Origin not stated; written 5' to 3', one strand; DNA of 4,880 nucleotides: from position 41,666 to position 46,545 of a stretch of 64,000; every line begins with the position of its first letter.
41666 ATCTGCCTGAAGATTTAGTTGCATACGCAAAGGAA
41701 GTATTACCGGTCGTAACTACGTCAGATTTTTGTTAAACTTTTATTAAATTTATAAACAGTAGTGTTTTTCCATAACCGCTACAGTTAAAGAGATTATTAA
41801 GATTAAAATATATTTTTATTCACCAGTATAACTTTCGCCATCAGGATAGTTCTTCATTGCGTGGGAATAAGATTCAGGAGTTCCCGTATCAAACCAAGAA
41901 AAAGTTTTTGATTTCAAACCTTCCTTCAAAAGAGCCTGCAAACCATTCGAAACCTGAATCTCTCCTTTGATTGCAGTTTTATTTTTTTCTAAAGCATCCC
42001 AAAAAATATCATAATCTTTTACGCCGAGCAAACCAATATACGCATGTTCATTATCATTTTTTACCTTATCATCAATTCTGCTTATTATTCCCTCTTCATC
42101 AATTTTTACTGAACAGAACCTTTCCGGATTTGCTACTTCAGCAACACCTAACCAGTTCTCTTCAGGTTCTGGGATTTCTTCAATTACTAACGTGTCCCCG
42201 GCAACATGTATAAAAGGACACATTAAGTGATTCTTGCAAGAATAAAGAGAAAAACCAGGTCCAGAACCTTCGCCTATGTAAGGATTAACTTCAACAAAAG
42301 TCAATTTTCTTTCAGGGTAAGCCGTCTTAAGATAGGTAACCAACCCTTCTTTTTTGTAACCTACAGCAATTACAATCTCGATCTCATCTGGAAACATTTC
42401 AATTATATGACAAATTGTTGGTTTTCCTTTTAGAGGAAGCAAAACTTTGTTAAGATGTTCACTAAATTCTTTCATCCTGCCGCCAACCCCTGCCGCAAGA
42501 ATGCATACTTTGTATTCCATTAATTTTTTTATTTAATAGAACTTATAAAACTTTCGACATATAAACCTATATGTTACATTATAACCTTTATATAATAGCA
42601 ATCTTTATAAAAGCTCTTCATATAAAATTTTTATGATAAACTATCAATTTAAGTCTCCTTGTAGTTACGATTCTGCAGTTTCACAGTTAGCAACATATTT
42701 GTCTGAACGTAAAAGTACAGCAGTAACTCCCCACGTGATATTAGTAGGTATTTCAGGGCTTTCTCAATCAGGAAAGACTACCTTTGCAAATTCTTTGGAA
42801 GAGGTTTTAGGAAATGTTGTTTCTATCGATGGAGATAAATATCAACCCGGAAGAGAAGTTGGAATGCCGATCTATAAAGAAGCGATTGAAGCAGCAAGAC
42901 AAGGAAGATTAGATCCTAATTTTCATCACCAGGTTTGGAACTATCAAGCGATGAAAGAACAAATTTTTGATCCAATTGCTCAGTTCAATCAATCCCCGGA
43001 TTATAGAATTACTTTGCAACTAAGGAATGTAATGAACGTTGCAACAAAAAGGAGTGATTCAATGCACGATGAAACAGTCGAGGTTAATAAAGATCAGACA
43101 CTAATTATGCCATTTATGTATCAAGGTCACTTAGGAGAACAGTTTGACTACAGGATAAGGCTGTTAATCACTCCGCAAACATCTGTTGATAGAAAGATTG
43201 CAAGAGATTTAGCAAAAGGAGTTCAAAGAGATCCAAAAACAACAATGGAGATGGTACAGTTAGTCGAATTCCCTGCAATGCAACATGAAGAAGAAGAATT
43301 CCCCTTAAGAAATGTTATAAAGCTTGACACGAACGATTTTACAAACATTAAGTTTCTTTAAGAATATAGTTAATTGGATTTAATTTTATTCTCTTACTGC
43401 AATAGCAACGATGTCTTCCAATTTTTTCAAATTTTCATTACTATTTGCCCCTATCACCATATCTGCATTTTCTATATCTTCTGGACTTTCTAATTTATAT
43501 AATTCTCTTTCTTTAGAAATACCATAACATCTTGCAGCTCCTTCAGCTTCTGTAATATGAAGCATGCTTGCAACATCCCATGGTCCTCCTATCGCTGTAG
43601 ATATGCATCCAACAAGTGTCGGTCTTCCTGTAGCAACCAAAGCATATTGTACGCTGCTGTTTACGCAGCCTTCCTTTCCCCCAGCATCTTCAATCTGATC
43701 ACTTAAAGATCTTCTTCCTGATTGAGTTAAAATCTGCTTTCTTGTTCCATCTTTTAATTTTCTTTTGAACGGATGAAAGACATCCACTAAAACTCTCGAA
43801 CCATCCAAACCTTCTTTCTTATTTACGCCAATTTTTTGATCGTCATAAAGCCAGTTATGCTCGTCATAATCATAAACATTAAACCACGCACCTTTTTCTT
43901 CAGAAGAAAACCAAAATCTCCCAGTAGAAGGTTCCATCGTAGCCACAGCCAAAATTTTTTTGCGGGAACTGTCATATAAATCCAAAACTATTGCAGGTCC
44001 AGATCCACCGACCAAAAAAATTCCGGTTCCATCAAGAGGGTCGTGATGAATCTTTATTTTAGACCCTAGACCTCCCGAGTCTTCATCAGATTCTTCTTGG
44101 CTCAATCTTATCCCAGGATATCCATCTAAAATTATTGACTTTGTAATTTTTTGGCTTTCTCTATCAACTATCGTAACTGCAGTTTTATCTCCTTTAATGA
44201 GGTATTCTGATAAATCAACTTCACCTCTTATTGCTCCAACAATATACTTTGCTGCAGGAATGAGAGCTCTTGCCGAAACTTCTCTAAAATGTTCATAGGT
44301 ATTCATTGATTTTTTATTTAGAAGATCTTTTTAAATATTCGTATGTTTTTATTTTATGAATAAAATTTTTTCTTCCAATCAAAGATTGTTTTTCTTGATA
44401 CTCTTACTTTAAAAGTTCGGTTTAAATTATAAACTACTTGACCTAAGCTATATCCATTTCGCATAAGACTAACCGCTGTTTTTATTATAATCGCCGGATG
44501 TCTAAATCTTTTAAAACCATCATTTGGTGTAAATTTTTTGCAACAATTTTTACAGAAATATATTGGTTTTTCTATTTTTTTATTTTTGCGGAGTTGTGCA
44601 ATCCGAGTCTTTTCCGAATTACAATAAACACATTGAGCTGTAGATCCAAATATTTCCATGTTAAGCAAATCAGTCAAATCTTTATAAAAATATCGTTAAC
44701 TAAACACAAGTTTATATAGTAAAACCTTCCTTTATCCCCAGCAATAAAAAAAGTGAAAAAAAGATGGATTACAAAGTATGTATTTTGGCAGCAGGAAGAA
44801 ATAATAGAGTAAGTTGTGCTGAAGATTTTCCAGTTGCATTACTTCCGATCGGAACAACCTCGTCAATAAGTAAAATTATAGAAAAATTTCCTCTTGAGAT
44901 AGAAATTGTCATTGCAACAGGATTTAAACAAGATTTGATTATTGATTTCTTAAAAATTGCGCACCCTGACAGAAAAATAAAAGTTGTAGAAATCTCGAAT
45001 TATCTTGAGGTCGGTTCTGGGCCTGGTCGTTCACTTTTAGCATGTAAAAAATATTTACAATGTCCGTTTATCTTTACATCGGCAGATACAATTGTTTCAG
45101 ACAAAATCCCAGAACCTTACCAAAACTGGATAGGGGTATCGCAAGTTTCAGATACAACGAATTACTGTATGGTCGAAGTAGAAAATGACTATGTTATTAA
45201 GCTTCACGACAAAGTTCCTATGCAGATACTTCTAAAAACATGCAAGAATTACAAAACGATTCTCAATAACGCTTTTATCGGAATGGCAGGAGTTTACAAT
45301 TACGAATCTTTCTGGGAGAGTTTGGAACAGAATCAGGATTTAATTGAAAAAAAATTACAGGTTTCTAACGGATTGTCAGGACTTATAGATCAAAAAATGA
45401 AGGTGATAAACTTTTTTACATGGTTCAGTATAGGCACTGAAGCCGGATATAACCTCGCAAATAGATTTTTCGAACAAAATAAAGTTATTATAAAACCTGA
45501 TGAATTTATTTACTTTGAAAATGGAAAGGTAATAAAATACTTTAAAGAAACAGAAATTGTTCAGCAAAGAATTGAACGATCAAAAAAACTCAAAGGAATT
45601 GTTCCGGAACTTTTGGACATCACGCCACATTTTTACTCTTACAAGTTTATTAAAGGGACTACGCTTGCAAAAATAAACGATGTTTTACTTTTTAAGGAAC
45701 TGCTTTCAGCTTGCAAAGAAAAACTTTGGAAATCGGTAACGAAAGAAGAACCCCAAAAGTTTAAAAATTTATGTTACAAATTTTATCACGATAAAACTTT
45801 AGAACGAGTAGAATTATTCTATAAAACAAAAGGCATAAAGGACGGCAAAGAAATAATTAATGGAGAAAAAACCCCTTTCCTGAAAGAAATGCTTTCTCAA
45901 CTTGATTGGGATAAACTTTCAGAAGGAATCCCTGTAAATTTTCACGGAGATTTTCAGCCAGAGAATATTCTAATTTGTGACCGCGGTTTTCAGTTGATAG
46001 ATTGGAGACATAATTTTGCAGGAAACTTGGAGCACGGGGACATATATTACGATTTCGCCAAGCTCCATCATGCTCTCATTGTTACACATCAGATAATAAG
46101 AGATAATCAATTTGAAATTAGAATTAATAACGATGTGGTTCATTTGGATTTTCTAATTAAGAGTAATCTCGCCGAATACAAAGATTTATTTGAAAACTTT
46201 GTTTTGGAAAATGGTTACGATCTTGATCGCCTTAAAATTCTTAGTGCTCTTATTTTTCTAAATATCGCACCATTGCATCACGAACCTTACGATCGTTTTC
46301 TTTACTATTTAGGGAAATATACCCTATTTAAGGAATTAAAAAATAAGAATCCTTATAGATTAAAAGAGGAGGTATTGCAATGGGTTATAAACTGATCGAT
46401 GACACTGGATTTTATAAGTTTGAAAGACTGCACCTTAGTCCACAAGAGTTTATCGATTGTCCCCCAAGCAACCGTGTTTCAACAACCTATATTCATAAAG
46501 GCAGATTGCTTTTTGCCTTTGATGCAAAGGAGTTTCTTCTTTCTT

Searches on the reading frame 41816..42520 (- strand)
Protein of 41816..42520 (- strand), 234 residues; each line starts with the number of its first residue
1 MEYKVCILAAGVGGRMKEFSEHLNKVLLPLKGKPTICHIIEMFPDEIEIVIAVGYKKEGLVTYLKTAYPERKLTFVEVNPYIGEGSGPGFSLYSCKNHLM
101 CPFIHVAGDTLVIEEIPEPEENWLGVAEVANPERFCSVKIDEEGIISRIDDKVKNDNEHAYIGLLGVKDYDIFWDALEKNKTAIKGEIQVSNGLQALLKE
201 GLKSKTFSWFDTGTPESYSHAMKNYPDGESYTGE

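Call 44: search_protein_families(library=pfam, proteins=[window:41816-42520:-], max_evalue=0.001)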
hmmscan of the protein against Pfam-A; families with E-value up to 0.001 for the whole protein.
window:41816-42520:- (234 aa): 2 families
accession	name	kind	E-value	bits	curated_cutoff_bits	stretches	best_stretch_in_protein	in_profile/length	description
PF00483.29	NTP_transferase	-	1.6e-07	31.6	21.2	1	124-226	135-243/245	Nucleotidyl transferase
PF12804.13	NTP_transf_3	-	7.6e-07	29.9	27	1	6-99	2-83/160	MobA-like NTP transferase domain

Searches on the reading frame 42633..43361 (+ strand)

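Call 44: search_protein_families(library=pfam, proteins=[window:42633-43361:+], max_evalue=0.001)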
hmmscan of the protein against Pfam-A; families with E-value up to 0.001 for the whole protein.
window:42633-43361:+ (242 aa): 1 family
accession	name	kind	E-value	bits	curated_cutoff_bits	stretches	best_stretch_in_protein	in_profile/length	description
PF06414.18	Zeta_toxin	-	0.0007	19.5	22.3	0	29-105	12-84/199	Zeta toxin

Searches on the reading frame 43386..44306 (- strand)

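Call 44: search_protein_families(library=pfam, proteins=[window:43386-44306:-], max_evalue=0.001)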
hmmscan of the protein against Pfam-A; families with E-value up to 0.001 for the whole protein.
window:43386-44306:- (306 aa): 1 family
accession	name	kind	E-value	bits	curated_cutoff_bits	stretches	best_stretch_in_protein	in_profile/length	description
PF00459.30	Inositol_P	-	2e-11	44.4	27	1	37-278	35-245/271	Inositol monophosphatase family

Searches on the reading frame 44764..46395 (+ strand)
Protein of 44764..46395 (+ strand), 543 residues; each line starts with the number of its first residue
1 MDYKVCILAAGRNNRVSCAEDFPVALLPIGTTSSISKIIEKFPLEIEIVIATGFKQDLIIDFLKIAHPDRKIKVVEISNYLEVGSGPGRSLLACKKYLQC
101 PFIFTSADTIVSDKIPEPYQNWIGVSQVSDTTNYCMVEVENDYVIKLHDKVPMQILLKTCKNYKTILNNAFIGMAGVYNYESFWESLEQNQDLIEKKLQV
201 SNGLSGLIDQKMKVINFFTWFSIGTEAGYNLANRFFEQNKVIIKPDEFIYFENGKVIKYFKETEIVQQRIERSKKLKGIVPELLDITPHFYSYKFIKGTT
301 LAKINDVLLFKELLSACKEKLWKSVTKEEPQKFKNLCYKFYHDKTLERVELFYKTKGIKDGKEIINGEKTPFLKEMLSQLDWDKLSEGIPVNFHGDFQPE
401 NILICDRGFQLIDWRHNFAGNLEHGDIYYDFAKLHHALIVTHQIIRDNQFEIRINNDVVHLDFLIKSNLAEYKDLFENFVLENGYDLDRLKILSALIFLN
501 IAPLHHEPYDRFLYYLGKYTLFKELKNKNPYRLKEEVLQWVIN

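Call 42: find_encoding_contigs(protein=window:44764-46395:+, flank=10000, max_places=1)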
Protein window:44764-46395:+ (543 aa): 1 contig read that carries it; 1 place shown.
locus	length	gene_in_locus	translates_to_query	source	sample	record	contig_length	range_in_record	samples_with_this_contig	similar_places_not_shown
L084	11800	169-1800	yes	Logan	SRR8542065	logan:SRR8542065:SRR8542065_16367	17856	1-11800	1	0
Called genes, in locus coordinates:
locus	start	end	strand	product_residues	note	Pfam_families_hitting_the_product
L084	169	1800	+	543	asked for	-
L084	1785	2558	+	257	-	-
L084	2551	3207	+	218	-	PF13580:SIS_2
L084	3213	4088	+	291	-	PF00456:Transketolase_N, PF13292:DXP_synthase_N, PF00676:E1_dh (weak), PF02775:TPP_enzyme_C (weak)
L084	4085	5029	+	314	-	PF02779:Transket_pyr, PF02780:Transketolase_C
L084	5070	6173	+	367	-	PF00534:Glycos_transf_1, PF13692:Glyco_trans_1_4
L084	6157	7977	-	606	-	PF13522:GATase_6, PF13537:GATase_7, PF00733:Asn_synthase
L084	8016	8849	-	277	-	PF02353:CMAS, PF05175:MTS, PF13489:Methyltransf_23, PF01209:Ubie_methyltran, PF03848:TehB, PF13847:Methyltransf_31, PF08241:Methyltransf_11, PF08242:Methyltransf_12, +4 more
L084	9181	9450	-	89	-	-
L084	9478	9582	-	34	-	-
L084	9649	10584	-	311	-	PF00535:Glycos_transf_2, PF13641:Glyco_tranf_2_3 (faint), PF10111:Glyco_tranf_2_2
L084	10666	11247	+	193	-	PF00132:Hexapep, PF14602:Hexapep_2 (weak)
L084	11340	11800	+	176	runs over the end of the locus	-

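Call 44: search_protein_families(library=pfam, proteins=[window:44764-46395:+], max_evalue=0.001)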
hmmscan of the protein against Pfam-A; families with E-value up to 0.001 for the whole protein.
window:44764-46395:+ (543 aa): 2 families
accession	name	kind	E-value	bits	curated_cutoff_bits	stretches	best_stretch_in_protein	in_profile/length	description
PF01636.29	APH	-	6.8e-05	23.2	23.2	1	385-436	163-211/239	Phosphotransferase enzyme family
PF19974.5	TCAD9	-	0.00015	21.5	40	1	392-440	299-343/429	Ternary complex associated domain 9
